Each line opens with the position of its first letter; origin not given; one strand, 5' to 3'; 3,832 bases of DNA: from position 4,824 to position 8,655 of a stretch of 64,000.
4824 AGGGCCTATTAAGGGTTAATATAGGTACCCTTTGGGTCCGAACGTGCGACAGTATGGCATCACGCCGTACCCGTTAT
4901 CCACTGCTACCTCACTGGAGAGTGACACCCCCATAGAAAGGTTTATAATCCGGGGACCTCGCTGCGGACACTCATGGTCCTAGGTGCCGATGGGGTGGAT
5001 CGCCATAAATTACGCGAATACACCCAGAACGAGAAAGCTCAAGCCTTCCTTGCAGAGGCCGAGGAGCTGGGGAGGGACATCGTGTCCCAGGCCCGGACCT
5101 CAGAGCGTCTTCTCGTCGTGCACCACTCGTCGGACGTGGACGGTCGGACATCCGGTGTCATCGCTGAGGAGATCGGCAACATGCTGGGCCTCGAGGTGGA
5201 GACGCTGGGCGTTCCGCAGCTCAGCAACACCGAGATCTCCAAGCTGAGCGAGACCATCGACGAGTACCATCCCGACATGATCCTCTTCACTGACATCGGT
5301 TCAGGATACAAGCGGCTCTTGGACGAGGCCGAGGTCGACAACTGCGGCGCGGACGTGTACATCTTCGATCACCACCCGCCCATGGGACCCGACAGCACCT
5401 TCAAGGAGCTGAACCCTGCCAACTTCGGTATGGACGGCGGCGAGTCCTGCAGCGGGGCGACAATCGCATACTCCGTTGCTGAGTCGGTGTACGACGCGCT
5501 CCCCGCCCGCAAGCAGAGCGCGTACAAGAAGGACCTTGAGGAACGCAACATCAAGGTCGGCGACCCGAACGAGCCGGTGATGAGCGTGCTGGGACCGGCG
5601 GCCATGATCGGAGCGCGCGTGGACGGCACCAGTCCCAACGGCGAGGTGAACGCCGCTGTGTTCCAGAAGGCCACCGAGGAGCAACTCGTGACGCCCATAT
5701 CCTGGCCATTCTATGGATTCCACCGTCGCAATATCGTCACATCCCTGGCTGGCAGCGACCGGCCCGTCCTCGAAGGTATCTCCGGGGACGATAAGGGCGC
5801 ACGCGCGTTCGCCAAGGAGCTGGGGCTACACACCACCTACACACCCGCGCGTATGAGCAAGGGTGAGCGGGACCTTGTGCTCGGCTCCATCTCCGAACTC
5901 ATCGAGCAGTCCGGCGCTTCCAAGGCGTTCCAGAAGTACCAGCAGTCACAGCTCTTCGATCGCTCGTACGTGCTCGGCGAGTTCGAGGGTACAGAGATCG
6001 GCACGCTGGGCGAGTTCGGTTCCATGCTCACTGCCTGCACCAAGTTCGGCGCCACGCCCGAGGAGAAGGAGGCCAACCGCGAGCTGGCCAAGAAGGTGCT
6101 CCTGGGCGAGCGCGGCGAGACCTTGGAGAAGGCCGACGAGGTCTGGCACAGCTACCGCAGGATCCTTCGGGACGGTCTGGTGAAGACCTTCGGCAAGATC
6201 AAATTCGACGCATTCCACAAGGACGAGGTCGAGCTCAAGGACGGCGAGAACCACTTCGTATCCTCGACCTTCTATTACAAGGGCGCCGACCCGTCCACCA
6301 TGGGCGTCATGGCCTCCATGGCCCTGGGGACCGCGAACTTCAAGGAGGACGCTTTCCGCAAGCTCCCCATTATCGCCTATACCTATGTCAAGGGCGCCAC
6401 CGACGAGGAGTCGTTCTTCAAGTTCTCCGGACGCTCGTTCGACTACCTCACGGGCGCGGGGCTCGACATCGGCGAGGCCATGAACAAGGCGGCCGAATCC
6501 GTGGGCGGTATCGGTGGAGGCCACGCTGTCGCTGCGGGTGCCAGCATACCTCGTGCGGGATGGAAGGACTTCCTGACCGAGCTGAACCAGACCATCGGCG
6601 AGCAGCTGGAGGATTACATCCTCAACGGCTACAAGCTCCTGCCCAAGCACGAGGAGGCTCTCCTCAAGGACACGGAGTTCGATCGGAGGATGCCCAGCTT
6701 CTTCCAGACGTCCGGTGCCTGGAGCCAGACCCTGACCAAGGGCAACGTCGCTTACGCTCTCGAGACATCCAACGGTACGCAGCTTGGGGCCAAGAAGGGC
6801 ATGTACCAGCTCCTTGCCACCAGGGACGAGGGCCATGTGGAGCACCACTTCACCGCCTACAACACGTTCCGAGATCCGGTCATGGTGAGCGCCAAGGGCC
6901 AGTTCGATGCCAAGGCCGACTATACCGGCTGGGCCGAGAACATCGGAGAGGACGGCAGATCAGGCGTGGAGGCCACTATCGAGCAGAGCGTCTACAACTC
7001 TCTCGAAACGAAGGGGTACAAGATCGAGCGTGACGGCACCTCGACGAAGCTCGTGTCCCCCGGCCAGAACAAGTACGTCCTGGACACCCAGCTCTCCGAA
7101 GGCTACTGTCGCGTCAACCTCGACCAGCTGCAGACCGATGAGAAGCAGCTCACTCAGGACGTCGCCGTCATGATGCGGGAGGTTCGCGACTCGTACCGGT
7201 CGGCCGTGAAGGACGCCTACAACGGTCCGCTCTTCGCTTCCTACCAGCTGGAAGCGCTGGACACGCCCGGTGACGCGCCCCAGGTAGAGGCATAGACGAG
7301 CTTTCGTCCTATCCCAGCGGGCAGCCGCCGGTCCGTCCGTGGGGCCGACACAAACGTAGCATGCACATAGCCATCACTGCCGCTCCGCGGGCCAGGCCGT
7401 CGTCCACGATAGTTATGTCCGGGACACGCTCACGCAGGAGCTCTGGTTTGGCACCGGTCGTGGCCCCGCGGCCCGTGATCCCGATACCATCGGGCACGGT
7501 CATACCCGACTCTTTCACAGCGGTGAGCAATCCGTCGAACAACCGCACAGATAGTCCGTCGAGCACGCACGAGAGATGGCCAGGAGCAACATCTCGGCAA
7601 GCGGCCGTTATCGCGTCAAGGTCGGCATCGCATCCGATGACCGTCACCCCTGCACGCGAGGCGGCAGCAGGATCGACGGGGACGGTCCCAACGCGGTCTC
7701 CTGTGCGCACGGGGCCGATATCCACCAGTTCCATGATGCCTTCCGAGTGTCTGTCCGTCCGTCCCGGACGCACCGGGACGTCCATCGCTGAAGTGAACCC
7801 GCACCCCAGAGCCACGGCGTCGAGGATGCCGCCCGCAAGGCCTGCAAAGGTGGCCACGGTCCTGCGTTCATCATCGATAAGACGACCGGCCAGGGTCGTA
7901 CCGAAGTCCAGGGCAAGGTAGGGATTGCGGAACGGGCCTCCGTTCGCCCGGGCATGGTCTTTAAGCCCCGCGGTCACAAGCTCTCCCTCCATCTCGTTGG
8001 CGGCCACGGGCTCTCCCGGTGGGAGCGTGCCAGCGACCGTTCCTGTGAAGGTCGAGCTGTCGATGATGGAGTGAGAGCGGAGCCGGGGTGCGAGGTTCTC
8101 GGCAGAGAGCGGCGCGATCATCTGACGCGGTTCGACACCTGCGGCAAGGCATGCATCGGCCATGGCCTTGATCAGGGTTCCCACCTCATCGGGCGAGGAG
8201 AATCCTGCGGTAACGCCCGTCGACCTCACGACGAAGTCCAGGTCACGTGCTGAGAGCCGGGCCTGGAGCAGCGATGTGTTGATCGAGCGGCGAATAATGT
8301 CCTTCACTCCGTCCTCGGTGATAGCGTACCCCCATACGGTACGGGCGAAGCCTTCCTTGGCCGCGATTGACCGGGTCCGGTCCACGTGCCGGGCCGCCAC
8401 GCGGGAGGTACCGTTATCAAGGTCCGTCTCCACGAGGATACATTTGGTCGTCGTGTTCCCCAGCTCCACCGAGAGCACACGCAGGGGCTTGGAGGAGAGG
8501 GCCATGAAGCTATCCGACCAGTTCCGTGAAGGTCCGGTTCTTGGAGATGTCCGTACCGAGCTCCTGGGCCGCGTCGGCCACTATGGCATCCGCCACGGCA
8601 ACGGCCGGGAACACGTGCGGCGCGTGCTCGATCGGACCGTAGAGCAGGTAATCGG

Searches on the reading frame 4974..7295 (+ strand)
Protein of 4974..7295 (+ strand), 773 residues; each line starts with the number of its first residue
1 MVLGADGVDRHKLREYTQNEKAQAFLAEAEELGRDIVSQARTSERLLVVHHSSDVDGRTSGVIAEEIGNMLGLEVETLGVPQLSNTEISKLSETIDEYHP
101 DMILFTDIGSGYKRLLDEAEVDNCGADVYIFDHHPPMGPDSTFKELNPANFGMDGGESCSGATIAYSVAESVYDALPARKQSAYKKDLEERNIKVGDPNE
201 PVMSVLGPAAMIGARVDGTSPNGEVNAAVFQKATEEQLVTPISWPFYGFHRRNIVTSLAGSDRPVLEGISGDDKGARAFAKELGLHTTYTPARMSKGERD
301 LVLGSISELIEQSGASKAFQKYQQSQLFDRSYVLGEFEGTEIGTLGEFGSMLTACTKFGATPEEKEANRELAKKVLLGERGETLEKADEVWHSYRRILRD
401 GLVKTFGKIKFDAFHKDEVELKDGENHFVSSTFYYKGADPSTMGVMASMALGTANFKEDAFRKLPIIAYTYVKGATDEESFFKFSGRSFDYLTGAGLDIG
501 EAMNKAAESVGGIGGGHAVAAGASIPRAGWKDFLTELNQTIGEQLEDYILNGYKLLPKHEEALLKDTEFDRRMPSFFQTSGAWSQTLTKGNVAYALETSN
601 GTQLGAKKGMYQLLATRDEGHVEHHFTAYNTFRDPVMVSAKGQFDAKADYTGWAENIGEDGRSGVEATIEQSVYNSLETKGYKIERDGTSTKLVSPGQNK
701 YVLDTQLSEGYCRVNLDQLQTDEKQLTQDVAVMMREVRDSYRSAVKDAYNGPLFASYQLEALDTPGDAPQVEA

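Call 25: search_protein_families(library=pfam, proteins=[window:4974-7295:+], max_evalue=0.00001)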
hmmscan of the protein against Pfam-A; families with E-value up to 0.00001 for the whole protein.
window:4974-7295:+ (773 aa): 1 family
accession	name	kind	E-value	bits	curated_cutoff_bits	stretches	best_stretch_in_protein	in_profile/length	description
PF02272.25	DHHA1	-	7.2e-10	39.7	25.9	1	437-542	12-101/102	DHHA1 domain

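Call 62: search_protein_families(library=ncbifam, proteins=[window:4974-7295:+], max_evalue=0.001)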
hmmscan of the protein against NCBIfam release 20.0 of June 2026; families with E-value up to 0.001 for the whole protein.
window:4974-7295:+ (773 aa): 5 families
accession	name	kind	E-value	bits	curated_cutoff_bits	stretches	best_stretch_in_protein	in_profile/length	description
NF053576.1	RecJ_archaeal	equivalog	5.6e-63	213.3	360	1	39-544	7-452/452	RecJ family nuclease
NF040701.1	RecJ_Meth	equivalog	8.7e-36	123.6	550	2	43-172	7-130/449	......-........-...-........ exonuclease RecJ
NF053575.1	GAN_nuclease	exception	3.9e-21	75.2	850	2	441-544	371-467/467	GINS-associated RecJ family nuclease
TIGR00644.1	recJ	equivalog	2.1e-10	39.5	396.9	1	35-188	45-199/546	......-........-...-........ exonuclease RecJ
NF008290.0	PRK11070.1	equivalog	3.6e-05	22.5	900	1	462-588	383-496/577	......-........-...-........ exonuclease RecJ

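Call 88: find_encoding_contigs(protein=window:4974-7295:+, flank=10000, max_places=1)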
Protein window:4974-7295:+ (773 aa): 24 contigs read that carry it; 1 place shown.
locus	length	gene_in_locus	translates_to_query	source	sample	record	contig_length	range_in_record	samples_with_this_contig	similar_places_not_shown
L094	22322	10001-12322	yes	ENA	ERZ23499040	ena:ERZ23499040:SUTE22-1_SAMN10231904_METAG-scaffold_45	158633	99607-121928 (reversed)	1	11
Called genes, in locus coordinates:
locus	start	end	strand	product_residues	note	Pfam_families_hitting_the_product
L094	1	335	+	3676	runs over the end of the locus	-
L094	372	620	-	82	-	-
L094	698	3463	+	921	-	-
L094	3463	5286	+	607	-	-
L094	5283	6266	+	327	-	PF12802:MarR_2 (weak), PF24034:DUF7343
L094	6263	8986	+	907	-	-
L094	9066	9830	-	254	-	-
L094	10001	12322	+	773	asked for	PF01368:DHH (weak), PF02272:DHHA1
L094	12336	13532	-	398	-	PF09887:DUF2114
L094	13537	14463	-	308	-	PF02007:MtrH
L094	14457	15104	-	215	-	PF04208:MtrA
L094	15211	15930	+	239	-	PF02421:FeoB_N (faint), PF03193:RsgA_GTPase, PF01926:MMR_HSR1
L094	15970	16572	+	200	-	-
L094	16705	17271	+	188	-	PF14512:TM1586_NiRdase (faint), PF00881:Nitroreductase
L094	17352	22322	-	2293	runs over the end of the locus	-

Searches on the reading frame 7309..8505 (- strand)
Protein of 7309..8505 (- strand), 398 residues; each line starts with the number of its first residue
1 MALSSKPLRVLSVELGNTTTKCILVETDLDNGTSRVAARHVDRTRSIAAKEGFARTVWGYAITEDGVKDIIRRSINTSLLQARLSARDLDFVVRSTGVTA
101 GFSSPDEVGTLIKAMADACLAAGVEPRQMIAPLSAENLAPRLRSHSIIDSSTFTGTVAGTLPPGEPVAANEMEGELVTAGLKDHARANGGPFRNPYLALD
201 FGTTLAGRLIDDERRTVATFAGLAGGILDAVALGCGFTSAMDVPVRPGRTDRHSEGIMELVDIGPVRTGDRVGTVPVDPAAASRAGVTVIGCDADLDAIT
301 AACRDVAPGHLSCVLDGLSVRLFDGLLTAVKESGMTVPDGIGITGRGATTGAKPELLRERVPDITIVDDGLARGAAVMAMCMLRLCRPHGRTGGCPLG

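Call 25: search_protein_families(library=pfam, proteins=[window:7309-8505:-], max_evalue=0.00001)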
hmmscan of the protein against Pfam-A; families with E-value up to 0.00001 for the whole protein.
window:7309-8505:- (398 aa): 1 family
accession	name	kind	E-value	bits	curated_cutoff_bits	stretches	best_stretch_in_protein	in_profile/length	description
PF09887.15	DUF2114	-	1.9e-101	340.2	25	1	10-394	5-434/449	Uncharacterized protein conserved in archaea (DUF2114)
